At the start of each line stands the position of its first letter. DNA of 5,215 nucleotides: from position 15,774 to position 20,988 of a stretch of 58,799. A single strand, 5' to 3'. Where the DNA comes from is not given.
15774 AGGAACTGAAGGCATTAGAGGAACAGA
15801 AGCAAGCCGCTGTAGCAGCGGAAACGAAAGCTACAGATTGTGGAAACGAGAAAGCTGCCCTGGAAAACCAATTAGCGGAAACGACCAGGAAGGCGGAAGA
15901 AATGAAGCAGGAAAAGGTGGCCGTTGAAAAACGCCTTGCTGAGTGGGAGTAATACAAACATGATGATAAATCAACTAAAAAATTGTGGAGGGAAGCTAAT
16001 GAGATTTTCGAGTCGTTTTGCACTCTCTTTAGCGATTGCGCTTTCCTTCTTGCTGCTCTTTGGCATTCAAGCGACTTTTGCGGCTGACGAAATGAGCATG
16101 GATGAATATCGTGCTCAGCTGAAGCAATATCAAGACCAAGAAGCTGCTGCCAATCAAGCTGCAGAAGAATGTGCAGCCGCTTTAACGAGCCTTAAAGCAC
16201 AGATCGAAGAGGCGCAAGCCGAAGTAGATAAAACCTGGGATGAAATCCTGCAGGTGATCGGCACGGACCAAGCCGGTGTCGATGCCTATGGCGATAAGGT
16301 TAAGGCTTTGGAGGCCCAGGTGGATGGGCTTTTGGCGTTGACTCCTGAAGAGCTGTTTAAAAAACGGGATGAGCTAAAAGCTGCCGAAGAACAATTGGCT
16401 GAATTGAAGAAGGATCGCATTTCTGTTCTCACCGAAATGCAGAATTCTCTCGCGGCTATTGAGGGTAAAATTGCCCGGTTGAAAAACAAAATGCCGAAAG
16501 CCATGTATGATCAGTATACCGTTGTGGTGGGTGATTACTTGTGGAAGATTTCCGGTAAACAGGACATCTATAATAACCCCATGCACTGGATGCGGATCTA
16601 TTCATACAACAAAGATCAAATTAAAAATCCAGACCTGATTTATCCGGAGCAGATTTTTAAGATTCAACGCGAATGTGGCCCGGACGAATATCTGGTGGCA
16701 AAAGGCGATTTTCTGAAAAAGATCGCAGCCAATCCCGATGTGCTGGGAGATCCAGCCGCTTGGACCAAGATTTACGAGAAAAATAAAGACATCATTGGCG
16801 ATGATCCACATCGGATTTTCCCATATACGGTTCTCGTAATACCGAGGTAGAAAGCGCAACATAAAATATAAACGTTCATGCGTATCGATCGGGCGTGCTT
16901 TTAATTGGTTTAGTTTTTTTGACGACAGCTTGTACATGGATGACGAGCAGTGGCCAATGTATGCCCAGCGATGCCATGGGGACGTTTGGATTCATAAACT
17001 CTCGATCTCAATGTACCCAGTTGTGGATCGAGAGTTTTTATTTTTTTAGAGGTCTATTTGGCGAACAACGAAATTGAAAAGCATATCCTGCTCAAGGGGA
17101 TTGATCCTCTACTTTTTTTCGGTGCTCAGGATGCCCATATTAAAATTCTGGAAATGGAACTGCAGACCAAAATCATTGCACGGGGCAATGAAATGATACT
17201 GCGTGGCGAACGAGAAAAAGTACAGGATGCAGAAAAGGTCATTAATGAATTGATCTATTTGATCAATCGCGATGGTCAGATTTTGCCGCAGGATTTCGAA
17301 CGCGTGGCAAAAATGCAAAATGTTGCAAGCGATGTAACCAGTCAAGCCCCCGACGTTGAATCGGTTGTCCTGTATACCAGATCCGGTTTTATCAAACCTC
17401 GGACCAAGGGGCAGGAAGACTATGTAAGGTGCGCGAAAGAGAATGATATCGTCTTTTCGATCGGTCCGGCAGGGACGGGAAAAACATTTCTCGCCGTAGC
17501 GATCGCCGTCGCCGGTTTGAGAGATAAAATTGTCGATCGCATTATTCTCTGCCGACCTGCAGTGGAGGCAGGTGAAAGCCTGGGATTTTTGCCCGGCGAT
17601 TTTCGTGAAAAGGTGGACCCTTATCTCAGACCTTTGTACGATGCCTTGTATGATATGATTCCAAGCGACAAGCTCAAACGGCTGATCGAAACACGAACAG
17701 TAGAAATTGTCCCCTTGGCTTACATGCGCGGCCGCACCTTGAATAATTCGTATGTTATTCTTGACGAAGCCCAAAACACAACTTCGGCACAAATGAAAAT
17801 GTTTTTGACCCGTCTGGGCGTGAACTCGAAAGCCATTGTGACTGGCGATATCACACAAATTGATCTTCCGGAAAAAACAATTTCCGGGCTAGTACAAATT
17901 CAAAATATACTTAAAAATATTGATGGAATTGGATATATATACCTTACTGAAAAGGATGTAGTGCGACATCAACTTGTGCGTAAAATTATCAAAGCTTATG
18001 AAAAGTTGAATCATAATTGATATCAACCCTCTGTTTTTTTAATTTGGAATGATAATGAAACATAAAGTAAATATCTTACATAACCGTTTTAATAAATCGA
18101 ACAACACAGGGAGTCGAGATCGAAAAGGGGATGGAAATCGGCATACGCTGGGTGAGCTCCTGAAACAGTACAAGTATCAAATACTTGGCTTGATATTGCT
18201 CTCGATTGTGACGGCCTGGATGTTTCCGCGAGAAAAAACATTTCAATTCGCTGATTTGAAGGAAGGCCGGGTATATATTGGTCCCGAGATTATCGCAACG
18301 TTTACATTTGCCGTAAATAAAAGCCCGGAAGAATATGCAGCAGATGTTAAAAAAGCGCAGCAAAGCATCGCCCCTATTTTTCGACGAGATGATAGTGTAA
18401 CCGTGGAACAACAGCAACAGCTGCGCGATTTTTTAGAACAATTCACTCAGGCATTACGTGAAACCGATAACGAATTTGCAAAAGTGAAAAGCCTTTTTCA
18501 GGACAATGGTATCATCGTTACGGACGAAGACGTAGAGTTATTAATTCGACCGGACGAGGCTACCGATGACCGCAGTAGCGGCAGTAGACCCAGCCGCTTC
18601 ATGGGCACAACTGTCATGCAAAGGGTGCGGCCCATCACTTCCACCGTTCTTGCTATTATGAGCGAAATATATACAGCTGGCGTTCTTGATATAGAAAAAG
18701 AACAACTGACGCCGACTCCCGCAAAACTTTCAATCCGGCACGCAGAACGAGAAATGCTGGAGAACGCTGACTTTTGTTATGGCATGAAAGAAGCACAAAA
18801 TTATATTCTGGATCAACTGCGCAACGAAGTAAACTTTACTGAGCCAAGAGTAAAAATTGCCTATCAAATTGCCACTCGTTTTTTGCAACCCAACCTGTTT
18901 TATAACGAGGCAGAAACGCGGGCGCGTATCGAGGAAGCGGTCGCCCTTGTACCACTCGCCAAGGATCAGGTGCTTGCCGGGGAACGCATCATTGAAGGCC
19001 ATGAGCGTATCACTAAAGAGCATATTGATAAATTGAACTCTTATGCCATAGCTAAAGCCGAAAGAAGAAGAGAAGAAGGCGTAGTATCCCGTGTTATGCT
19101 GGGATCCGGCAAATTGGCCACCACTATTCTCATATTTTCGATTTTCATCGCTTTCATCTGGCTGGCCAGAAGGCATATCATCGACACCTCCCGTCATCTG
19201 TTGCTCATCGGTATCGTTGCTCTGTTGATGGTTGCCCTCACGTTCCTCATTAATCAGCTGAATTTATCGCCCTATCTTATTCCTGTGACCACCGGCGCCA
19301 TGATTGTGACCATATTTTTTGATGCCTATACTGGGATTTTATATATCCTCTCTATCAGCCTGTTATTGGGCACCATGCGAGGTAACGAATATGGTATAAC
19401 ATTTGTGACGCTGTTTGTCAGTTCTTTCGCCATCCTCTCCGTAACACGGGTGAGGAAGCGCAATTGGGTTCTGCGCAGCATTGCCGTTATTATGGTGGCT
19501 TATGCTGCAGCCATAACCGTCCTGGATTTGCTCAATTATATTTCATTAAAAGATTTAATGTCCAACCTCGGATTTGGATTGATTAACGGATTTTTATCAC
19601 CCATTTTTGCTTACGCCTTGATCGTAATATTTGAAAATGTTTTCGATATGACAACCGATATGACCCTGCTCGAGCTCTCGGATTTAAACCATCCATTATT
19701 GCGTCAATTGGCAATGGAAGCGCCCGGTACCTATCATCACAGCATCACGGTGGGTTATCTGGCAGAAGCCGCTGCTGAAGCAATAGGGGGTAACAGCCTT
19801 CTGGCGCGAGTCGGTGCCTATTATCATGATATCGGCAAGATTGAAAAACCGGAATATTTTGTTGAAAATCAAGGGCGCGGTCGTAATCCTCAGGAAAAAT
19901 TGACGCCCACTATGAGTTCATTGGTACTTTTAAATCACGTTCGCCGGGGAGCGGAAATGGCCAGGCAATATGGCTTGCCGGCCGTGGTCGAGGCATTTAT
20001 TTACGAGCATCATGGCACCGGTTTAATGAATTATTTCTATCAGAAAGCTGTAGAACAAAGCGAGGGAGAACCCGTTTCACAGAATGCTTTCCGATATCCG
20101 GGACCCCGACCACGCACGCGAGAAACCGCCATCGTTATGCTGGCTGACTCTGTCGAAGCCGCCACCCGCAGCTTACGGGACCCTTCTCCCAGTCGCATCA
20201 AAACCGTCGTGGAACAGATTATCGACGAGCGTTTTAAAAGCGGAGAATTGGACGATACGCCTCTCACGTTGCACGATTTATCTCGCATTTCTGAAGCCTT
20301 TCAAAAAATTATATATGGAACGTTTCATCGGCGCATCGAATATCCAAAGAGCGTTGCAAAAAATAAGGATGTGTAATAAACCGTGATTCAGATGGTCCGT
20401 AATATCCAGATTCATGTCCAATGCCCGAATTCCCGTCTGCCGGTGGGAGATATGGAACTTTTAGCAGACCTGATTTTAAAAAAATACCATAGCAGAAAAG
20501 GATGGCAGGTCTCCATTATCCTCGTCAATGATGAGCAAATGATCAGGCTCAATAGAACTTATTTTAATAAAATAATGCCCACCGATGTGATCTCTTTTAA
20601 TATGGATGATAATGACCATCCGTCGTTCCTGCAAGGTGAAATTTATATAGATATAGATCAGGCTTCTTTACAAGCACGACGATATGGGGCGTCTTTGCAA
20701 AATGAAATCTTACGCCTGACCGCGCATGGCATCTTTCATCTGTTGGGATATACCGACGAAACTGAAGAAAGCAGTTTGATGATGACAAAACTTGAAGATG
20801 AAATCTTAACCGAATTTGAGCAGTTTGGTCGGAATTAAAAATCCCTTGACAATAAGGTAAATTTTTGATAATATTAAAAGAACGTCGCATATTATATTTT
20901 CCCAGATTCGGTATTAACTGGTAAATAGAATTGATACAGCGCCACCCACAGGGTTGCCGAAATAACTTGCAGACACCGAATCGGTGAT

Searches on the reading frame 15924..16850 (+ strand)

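Call 74: search_protein_families(library=pfam, proteins=[window:15924-16850:+], max_evalue=0.01)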
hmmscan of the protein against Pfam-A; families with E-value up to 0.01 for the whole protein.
window:15924-16850:+ (308 aa): 10 families
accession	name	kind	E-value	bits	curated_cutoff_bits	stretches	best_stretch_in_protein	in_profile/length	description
PF01476.26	LysM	-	9.6e-09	35.5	20.9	1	198-247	1-42/43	LysM domain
PF14362.11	DUF4407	-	0.00051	19.9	31.3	1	61-187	116-247/297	Domain of unknown function (DUF4407)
PF10267.14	Tmemb_cc2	-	0.0016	18.2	32.8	1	60-188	199-323/397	Predicted transmembrane and coiled-coil 2 protein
PF06160.17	EzrA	-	0.0022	16.8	39.6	1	49-194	86-228/557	Septation ring formation regulator, EzrA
PF14643.11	DUF4455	-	0.0034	16.5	30.4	1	72-183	15-119/469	Domain of unknown function (DUF4455)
PF09762.14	CCDC93_CC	-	0.0048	16.4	30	1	50-194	109-249/429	CCDC93 coiled-coil domain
PF21725.3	T7SS_signal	-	0.0053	17.1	27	1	59-178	110-232/241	Putative T7SS secretion signal domain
PF05791.16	Bacillus_HBL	-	0.0054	17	29.1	0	55-133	96-174/177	Bacillus haemolytic enterotoxin (HBL)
PF10498.14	IFT57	-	0.0055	16.1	40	0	93-191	226-320/360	Intra-flagellar transport protein 57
PF06818.20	Fez1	-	0.0089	17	34.4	1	88-201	13-114/199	Fez1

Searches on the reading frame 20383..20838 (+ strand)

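Call 11: search_protein_families(library=pfam, proteins=[window:20383-20838:+])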
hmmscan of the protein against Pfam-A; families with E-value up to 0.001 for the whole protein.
window:20383-20838:+ (151 aa): 1 family
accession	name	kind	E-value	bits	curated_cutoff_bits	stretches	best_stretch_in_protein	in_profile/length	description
PF02130.23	YbeY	-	4.4e-31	107.9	25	1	27-144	14-128/129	Endoribonuclease YbeY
